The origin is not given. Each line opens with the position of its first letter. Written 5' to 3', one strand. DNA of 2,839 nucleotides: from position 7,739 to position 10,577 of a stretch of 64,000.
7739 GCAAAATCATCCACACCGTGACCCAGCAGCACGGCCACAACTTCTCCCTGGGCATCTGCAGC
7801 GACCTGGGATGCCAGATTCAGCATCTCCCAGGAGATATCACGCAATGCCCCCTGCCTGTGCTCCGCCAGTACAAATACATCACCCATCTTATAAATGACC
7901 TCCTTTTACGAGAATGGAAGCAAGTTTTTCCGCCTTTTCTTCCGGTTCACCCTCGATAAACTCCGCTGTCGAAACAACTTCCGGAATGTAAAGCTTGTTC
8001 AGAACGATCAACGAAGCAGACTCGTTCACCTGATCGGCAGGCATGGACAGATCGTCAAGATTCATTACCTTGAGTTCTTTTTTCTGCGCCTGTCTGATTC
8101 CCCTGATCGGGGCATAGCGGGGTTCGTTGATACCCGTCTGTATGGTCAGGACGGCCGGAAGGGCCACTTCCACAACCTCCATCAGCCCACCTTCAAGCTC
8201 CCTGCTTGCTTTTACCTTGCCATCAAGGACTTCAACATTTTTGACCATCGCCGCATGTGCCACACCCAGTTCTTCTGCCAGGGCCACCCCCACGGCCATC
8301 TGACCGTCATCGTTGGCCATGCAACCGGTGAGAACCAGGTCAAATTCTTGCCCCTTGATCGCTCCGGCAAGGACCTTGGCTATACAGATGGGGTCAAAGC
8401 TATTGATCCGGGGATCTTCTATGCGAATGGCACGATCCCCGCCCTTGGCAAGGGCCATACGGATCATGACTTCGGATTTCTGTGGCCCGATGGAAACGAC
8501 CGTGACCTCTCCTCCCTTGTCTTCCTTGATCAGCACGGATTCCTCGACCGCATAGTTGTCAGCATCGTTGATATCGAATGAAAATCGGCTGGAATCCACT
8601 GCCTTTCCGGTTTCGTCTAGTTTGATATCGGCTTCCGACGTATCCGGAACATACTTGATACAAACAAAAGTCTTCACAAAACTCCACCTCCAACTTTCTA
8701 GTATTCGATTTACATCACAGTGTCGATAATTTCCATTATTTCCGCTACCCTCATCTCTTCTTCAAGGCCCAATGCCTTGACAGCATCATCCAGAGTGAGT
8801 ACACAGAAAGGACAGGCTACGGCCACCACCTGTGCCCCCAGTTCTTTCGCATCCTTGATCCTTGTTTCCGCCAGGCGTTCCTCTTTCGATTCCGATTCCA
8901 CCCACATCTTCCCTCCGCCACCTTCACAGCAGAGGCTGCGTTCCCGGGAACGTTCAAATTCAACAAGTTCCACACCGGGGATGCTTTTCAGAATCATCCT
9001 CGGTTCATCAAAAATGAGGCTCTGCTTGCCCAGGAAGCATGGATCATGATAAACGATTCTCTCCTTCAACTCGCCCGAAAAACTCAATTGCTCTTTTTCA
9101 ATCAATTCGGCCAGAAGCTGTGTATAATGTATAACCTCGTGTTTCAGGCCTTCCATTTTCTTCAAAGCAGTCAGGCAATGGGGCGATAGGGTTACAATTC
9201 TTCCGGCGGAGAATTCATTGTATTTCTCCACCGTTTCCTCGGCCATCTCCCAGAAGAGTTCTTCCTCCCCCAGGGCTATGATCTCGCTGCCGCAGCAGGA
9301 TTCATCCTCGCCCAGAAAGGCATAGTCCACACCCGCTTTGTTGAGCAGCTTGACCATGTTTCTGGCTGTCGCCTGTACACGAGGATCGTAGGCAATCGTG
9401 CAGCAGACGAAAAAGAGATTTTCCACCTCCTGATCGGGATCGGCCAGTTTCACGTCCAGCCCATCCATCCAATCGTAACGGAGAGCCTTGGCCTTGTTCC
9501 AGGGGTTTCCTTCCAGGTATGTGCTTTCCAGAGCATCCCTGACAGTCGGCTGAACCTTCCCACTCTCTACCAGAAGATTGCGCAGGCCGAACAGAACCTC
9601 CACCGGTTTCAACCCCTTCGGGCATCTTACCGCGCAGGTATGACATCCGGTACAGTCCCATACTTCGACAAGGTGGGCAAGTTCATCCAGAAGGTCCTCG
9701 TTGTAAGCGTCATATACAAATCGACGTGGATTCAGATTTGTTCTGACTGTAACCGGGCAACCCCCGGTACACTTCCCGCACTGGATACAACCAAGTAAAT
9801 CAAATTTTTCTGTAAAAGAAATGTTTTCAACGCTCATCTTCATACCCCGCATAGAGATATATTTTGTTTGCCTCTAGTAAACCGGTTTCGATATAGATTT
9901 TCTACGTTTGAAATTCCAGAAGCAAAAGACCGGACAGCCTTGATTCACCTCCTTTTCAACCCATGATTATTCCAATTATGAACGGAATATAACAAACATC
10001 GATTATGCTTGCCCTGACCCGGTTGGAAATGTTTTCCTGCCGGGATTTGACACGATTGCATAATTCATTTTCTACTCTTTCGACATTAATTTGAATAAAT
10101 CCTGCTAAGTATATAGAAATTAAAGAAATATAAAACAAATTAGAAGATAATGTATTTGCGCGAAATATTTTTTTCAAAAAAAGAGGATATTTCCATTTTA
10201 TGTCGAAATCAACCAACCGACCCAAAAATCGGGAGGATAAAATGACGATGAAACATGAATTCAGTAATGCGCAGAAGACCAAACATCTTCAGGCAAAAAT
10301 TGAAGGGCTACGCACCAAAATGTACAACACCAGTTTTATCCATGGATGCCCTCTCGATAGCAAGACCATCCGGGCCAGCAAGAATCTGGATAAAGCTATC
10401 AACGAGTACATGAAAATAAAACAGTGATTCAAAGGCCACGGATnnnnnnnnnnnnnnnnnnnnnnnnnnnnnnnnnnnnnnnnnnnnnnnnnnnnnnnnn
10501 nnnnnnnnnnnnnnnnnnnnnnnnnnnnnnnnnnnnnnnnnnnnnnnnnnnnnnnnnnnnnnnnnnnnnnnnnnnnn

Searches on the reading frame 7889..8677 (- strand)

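Call 11: search_protein_families(library=pfam, proteins=[window:7889-8677:-])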
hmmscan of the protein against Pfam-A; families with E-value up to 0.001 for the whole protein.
window:7889-8677:- (262 aa): 1 family
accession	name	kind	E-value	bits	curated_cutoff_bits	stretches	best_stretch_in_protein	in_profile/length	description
PF01012.27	ETF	-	4.3e-38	131.4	26.7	1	35-209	12-180/181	Electron transfer flavoprotein domain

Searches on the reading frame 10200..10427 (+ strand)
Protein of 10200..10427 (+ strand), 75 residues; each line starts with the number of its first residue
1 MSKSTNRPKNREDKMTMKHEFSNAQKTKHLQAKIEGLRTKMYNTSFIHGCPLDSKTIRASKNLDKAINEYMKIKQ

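Call 62: search_protein_families(library=pfam, max_evalue=0.01, proteins=[window:10200-10427:+])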
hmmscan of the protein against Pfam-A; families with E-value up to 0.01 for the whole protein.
window:10200-10427:+ (75 aa): 1 family
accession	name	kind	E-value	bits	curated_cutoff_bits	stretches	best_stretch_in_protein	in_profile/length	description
PF09388.15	SpoOE-like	-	8e-10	39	23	1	31-72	2-42/42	Spo0E like sporulation regulatory protein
